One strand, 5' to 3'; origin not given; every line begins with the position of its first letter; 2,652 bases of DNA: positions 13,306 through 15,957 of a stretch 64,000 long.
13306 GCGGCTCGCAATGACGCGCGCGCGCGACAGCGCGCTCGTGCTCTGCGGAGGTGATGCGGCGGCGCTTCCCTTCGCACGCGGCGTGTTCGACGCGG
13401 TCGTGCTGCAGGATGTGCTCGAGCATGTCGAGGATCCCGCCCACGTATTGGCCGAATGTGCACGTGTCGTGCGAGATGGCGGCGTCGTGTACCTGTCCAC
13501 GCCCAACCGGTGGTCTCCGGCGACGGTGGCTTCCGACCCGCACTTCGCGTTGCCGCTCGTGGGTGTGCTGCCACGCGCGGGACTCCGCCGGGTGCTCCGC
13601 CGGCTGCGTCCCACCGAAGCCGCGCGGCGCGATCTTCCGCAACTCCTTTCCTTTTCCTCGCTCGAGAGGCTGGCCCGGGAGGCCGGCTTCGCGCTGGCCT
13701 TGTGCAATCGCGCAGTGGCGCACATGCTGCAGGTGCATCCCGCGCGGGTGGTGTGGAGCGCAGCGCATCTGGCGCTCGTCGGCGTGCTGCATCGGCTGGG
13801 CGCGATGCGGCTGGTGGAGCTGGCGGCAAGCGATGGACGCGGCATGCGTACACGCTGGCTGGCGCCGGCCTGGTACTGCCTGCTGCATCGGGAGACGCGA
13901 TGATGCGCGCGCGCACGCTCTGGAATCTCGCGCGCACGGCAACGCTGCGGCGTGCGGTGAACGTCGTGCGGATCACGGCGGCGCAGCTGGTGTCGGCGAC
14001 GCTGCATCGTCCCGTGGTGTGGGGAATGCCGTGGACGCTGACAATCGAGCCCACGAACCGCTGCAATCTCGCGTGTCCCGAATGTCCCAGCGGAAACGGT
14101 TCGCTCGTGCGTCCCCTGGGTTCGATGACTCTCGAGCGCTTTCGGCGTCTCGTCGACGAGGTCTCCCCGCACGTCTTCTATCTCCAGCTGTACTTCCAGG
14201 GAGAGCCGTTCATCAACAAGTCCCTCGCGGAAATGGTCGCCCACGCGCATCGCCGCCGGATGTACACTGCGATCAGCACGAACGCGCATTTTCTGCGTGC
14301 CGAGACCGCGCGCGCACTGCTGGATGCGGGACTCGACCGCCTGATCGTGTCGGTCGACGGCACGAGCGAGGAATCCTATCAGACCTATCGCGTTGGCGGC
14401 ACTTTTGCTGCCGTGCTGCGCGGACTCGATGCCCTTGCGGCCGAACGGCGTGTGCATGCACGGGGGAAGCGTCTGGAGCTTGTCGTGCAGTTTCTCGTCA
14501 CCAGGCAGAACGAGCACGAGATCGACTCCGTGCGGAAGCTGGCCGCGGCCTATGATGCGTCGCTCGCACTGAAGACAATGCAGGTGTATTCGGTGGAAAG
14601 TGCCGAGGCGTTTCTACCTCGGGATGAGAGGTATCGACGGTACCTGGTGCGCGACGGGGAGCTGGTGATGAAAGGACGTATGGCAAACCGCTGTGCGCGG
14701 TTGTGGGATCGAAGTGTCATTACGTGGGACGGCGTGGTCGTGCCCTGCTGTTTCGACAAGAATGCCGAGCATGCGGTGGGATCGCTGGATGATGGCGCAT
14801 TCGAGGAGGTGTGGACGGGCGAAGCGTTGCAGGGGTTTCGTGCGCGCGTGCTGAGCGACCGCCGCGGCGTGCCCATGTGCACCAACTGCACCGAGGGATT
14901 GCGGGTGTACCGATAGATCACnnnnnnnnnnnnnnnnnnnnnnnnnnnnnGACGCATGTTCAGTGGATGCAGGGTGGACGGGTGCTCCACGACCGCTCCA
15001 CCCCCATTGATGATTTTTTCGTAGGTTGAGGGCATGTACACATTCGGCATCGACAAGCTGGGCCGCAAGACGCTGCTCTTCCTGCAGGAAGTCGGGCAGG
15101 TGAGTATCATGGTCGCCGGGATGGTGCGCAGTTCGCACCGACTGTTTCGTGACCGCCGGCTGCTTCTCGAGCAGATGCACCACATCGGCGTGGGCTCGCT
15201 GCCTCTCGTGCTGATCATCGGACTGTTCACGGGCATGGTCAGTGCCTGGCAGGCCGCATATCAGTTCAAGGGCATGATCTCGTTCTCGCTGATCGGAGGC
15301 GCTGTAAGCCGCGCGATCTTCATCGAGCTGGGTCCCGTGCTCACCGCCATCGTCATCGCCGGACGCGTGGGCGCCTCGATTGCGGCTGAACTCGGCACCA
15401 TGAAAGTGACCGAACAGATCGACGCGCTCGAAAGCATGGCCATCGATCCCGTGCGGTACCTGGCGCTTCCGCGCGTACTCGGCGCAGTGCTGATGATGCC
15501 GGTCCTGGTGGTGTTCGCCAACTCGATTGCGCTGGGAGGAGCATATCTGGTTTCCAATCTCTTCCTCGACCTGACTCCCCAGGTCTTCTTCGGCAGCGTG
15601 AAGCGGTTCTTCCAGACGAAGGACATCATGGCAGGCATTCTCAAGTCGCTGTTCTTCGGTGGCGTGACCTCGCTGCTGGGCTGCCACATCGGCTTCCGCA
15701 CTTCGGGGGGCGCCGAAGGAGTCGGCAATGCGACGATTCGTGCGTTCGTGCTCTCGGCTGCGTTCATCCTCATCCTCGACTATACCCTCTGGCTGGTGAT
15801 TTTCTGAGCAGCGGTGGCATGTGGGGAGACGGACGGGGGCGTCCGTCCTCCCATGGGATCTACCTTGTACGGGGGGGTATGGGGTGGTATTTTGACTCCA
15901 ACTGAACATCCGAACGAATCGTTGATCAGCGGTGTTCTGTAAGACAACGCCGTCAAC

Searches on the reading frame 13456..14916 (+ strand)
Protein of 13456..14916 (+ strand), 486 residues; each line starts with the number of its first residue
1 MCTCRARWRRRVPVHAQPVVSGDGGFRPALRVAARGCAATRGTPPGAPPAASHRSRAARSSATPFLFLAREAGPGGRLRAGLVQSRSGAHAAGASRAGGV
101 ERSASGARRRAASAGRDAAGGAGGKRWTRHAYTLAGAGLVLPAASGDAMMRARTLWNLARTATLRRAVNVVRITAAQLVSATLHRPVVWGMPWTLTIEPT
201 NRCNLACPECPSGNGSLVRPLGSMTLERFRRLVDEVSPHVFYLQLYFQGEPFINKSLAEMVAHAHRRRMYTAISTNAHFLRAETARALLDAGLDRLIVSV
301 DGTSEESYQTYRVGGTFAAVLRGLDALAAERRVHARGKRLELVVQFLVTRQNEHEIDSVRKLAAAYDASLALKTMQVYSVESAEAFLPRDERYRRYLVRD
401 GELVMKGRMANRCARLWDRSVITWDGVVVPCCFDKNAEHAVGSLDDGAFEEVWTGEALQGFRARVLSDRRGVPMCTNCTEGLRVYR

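Call 35: search_protein_families(library=pfam, proteins=[window:13456-14916:+], max_evalue=0.0001)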
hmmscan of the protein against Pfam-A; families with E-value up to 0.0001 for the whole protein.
window:13456-14916:+ (486 aa): 2 families
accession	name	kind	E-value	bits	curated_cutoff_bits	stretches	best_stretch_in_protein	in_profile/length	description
PF04055.27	Radical_SAM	-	1.5e-16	61.4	29.5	1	197-330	1-139/166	Radical SAM superfamily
PF13186.11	SPASM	-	3.5e-13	50.1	21.5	1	413-479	1-67/67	Iron-sulfur cluster-binding domain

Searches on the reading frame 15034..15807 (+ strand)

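Call 29: search_protein_families(library=pfam, proteins=[window:15034-15807:+], max_evalue=0.0001)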
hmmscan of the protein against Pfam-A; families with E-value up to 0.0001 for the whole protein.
window:15034-15807:+ (257 aa): 1 family
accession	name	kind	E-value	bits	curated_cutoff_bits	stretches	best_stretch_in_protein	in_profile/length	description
PF02405.21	MlaE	-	1.7e-73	247.2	22.5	1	45-253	2-210/212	Permease MlaE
